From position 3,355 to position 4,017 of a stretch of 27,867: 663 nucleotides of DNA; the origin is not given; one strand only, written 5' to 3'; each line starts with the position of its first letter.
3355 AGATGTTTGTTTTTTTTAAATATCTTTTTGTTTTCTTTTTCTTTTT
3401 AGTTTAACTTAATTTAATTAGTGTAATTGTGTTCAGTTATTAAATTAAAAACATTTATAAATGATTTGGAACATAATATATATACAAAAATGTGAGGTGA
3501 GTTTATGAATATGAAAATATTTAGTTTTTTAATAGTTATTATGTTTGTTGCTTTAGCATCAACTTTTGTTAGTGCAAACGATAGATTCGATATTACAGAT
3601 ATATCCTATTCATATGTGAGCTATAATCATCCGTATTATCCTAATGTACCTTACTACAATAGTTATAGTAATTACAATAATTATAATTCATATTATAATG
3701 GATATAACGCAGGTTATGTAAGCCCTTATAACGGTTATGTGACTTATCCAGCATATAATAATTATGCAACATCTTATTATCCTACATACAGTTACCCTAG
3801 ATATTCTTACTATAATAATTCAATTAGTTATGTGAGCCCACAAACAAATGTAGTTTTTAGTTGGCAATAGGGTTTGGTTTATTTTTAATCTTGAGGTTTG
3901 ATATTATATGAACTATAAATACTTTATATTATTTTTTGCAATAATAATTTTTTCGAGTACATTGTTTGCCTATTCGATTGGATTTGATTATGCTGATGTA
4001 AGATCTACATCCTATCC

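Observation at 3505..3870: Secreted protein that is 28% tyrosine and lacks Lys/Glu in a Lys-rich proteome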

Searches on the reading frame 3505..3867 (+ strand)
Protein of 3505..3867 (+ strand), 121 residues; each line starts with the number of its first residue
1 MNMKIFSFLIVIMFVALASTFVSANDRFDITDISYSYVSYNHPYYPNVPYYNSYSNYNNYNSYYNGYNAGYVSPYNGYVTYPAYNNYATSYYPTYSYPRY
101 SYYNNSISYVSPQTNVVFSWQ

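Call 6: find_homologous_proteins(query=window:3505-3867:+, max_evalue=0.01)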
Query window:3505-3867:+ (121 aa): 4 proteins with E <= 0.01 among 40 candidates.
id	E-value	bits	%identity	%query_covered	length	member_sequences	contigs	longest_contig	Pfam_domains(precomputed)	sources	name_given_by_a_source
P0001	1.5e-32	130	57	100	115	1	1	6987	-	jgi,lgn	-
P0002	9.2e-21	92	45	98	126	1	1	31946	-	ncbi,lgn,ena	-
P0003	1.1e-20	92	58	36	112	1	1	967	-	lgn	-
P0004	3.8e-19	87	48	98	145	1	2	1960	-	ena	-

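Call 7: search_protein_families(library=pfam, proteins=[window:3505-3867:+], max_evalue=0.1)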
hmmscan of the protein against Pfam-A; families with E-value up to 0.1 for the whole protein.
window:3505-3867:+ (121 aa): 0 families

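Call 9: search_protein_families(library=ncbifam, proteins=[window:3505-3867:+], max_evalue=0.1)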
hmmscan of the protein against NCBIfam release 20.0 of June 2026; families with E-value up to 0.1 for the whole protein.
window:3505-3867:+ (121 aa): 0 families

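Call 10: find_encoding_contigs(protein=P0002, flank=10000, max_places=4)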
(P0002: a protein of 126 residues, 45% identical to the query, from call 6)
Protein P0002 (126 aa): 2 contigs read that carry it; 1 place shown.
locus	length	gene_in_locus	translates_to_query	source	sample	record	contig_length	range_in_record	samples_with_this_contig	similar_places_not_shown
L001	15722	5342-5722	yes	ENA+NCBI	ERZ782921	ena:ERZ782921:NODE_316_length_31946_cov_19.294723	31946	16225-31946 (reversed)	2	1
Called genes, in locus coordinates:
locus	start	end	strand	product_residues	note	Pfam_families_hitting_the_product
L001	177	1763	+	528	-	PF04851:ResIII, PF00270:DEAD, PF21210:RNA_helicase_helical, PF00271:Helicase_C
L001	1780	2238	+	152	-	PF18931:DUF5680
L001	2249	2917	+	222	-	PF02732:ERCC4, PF12826:HHH_2, PF14520:HHH_5, PF00633:HHH (faint)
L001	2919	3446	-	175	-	PF08617:CGI-121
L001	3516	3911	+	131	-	PF01201:Ribosomal_S8e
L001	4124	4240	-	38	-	-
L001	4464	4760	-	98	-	-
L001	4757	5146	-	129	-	-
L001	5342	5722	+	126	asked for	-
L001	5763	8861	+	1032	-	-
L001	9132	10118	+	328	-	PF00297:Ribosomal_L3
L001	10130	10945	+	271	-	PF00573:Ribosomal_L4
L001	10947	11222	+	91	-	PF00276:Ribosomal_L23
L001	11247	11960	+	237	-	PF00181:Ribosomal_L2_N, PF03947:Ribosomal_L2_C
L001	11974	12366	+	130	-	PF00203:Ribosomal_S19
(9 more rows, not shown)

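Call 11: find_encoding_contigs(protein=P0001, flank=10000, max_places=4)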
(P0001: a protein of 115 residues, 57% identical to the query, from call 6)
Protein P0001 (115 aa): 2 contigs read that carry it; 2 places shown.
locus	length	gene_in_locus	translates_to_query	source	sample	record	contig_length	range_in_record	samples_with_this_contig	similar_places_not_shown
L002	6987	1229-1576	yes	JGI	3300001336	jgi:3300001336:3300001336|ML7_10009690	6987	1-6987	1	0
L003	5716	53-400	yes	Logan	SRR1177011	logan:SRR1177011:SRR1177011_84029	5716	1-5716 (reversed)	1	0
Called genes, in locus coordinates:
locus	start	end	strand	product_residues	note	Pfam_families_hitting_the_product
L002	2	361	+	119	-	?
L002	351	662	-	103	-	-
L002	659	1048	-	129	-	-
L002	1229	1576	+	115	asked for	-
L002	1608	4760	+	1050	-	-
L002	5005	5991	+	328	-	PF00297:Ribosomal_L3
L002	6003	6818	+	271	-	PF00573:Ribosomal_L4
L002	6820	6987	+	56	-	?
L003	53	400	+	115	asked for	-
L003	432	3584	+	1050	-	-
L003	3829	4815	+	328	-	PF00297:Ribosomal_L3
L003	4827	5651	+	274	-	PF00573:Ribosomal_L4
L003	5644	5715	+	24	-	?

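Call 12: find_encoding_contigs(protein=window:3505-3867:+, flank=10000, max_places=4)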
Protein window:3505-3867:+ (121 aa): 2 contigs read that carry it; 2 places shown.
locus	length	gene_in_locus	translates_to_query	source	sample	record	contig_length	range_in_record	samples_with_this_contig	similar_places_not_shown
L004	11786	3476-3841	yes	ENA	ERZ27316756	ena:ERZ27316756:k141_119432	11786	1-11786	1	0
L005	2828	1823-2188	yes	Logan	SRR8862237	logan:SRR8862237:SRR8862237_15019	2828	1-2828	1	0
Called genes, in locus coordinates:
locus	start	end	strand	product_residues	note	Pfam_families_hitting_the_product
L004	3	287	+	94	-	?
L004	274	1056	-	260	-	-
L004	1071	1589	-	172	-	PF08617:CGI-121 (weak)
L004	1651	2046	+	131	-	PF01201:Ribosomal_S8e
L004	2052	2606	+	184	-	-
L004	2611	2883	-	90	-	-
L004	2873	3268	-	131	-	-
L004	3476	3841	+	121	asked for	-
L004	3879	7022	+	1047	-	-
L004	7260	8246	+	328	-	PF00297:Ribosomal_L3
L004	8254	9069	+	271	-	PF00573:Ribosomal_L4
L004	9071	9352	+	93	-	PF00276:Ribosomal_L23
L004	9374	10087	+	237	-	PF00181:Ribosomal_L2_N, PF03947:Ribosomal_L2_C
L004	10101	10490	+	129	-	PF00203:Ribosomal_S19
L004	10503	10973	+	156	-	PF00237:Ribosomal_L22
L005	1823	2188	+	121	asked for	-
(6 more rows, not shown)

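Call 20: search_protein_representatives(alignment_id=A1)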
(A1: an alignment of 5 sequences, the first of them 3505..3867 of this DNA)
Query: 5 sequences, 118 profile positions. Proteins with E-value up to 0.001 (for the whole library): 7; up to 1e-10: 3; up to 1e-30: 1. The best 7 are listed.
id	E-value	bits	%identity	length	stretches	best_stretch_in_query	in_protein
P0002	7.2e-45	168.5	-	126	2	1-101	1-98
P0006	1.8e-26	109.1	-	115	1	1-118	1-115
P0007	1.3e-22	96.7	-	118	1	6-117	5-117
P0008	8.6e-10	55.3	-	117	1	9-117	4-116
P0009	2.2e-08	50.7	-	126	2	18-96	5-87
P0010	5.4e-04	36.6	-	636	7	24-52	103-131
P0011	5.6e-04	36.5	-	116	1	5-117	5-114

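Call 25: find_encoding_contigs(protein=P0006, flank=8000, max_places=2)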
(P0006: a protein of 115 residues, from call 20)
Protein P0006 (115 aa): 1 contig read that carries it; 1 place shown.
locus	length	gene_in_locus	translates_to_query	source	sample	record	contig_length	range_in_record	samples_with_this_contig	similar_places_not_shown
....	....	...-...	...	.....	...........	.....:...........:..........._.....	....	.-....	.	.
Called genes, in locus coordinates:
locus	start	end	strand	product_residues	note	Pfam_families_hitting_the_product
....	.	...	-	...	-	?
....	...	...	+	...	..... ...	-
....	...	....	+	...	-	?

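Call 26: find_encoding_contigs(protein=P0008, flank=8000, max_places=2)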
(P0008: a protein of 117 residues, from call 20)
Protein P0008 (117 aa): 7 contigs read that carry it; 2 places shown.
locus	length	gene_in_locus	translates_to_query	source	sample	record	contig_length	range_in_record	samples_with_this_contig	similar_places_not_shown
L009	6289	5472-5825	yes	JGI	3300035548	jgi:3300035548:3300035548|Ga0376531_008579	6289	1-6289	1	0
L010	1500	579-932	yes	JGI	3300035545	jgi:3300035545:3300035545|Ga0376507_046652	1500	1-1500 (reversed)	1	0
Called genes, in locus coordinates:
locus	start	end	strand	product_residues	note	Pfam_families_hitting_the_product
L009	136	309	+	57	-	-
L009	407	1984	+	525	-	PF00270:DEAD, PF04851:ResIII, PF16203:ERCC3_RAD25_C (faint), PF21210:RNA_helicase_helical, PF00271:Helicase_C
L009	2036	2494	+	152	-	PF18931:DUF5680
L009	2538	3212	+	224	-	PF02732:ERCC4, PF14520:HHH_5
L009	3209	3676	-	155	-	-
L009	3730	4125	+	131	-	PF01201:Ribosomal_S8e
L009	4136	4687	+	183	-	-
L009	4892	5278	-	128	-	-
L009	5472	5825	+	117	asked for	-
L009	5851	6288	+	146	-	?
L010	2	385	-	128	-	?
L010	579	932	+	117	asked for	-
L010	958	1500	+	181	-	?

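Call 33: find_homologous_proteins(query=A3, max_evalue=0.001)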
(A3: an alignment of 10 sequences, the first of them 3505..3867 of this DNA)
Query A3 (10 sequences) (121 aa, profile of the alignment): 13 proteins with E <= 0.001 among 2448 candidates.
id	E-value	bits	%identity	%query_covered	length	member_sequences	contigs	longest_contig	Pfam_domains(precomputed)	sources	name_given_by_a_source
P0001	8.5e-39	151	57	100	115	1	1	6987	-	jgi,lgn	-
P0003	4.6e-37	145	58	36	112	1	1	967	-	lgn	-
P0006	6.7e-36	141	46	100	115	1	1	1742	-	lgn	-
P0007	2.1e-32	130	50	99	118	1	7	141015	-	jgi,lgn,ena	-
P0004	2.4e-32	130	48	98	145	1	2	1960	-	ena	-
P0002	8.6e-32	128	45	98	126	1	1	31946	-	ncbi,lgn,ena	-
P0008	2.1e-30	124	39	100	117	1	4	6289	-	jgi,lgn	jgi:hypothetical protein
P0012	5.7e-25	106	51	100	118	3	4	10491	-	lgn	-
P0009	1.7e-24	105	37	91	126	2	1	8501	-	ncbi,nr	ncbi:MAG: hypothetical protein PHR26_02770 [Candidatus ainarchaeum sp.]|nr:hypothetical protein [Can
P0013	4.5e-21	93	46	55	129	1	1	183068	-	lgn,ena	-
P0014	2.1e-15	75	41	78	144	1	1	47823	-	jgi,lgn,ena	-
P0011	3.6e-15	74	30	65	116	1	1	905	-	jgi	jgi:hypothetical protein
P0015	1.5e-12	66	40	78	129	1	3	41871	-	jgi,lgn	-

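Call 35: find_encoding_contigs(protein=P0007, flank=8000, max_places=1)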
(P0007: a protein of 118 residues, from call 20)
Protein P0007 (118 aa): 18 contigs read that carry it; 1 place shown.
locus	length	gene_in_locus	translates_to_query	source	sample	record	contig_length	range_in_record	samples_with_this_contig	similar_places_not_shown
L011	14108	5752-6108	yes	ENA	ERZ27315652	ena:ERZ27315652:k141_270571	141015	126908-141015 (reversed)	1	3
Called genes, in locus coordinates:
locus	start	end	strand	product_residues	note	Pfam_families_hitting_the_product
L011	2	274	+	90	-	?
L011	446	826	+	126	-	-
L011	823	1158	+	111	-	PF05635:23S_rRNA_IVP (weak), PF22296:bAvd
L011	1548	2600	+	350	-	PF00078:RVT_1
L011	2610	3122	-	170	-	PF08617:CGI-121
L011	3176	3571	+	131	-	PF01201:Ribosomal_S8e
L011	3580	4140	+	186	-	-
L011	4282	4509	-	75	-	-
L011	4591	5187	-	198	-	-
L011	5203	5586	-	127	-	-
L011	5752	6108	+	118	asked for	-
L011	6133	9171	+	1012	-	-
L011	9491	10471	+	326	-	PF00297:Ribosomal_L3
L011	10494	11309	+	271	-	PF00573:Ribosomal_L4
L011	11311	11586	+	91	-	PF00276:Ribosomal_L23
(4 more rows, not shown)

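Call 36: find_encoding_contigs(protein=P0013, flank=8000, max_places=1)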
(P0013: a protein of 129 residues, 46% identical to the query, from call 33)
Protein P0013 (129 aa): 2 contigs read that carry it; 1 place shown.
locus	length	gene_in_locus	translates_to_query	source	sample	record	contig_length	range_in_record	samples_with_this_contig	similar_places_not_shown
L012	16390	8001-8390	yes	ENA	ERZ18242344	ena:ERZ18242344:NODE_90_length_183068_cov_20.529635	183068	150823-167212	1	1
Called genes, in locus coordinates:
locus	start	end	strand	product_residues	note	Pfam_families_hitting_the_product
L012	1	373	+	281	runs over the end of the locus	-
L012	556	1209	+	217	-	PF00687:Ribosomal_L1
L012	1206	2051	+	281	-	PF00466:Ribosomal_L10, PF17777:RL10P_insert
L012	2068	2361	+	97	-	PF00428:Ribosomal_60s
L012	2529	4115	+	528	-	PF00270:DEAD, PF04851:ResIII, PF00176:SNF2-rel_dom (weak), PF21210:RNA_helicase_helical, PF00271:Helicase_C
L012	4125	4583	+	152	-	PF18931:DUF5680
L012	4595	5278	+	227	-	PF02732:ERCC4, PF12826:HHH_2, PF14520:HHH_5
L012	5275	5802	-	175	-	PF08617:CGI-121 (weak)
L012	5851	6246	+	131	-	PF01201:Ribosomal_S8e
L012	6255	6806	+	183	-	-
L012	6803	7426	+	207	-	PF02223:Thymidylate_kin (faint)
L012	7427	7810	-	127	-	-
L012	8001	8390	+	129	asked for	-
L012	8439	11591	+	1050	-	-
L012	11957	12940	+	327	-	PF00297:Ribosomal_L3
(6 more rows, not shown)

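Call 37: find_encoding_contigs(protein=P0014, flank=8000, max_places=1)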
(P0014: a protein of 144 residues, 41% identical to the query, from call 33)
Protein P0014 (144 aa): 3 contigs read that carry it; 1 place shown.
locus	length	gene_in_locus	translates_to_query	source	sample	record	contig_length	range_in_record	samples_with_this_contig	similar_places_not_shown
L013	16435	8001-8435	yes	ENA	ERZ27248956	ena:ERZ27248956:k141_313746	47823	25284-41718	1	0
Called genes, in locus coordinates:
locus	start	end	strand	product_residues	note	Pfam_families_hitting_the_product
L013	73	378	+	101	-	PF26688:RHH_12 (weak)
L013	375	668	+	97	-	PF05016:ParE_toxin (weak), PF15738:YafQ_toxin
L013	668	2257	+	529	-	PF04851:ResIII, PF00176:SNF2-rel_dom (weak), PF00270:DEAD, PF21210:RNA_helicase_helical, PF00271:Helicase_C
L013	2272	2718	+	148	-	PF18931:DUF5680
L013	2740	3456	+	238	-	PF02732:ERCC4, PF00633:HHH (faint), PF12826:HHH_2, PF14520:HHH_5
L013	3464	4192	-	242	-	-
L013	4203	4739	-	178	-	PF08617:CGI-121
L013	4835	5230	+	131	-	PF01201:Ribosomal_S8e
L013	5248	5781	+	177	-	PF09721:Exosortase_EpsH (weak)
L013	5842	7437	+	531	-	-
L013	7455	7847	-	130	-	-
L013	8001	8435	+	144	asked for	-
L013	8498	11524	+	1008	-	-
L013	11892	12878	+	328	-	PF00297:Ribosomal_L3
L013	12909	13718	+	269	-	PF00573:Ribosomal_L4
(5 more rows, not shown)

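Call 48: predict_structure(alignment_id=A5)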
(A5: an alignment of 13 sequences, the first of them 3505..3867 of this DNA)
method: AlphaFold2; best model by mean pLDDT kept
length: 121 residues; sequences in the alignment: 13
mean_pLDDT: 49.7   pTM: 0.20
mean pLDDT of the five models: 49.7, 48.1, 47.5, 46.4, 46.2
residues with pLDDT >= 90: 8; 70-90: 12; 50-70: 17; < 50: 84
segments of 3 or more residues with pLDDT < 50: 29-104, 108-110
pLDDT, mean of each block of 10 residues (from residue 1): 85 87 58 44 39 35 38 39 34 37 46 54 49
secondary structure, 60 per line:
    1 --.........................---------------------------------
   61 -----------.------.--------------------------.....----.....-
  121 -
elements in order: H3-27 E106-110 E115-119

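Call 60: search_solved_structures(query=A5, max_evalue=10)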
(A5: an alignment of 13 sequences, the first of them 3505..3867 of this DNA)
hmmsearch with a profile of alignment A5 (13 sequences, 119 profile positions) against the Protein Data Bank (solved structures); distinct sequences matched with E-value up to 10: 3.
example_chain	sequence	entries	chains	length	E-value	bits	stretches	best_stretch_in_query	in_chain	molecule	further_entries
4fgu_A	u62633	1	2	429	3.5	11.4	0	37-98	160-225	Legumain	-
7fqh_A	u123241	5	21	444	4.3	11.1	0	37-98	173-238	Legumain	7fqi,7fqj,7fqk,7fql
8fk9_A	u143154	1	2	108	6.2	10.6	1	41-98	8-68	Evasin P991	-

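Call 82: find_encoding_contigs(protein=P0015, flank=5000, max_places=1)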
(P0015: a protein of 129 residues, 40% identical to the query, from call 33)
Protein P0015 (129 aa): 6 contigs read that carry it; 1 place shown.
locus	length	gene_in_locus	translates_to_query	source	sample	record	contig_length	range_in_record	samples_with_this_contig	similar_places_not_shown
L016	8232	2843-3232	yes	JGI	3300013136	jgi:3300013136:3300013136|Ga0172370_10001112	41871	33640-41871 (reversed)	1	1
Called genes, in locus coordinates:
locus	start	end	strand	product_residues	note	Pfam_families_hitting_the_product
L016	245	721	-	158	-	-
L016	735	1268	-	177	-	-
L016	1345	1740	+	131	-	PF01201:Ribosomal_S8e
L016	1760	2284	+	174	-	PF09721:Exosortase_EpsH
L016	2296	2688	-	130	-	-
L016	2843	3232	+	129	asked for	-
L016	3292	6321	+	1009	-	-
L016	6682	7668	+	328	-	PF00297:Ribosomal_L3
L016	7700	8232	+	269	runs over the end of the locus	PF00573:Ribosomal_L4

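Call 83: find_encoding_contigs(protein=P0009, flank=5000, max_places=1)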
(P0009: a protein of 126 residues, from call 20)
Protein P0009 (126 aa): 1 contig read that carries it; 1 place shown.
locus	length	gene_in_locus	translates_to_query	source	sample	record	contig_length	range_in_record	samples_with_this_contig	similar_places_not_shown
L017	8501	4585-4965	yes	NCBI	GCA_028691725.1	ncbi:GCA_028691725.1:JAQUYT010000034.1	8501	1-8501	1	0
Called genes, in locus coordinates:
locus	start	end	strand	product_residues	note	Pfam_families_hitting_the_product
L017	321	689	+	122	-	PF05635:23S_rRNA_IVP (faint)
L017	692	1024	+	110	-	PF22296:bAvd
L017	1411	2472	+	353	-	PF00078:RVT_1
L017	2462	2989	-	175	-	-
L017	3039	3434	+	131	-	PF01201:Ribosomal_S8e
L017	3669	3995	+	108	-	-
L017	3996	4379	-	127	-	-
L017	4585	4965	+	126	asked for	-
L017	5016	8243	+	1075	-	-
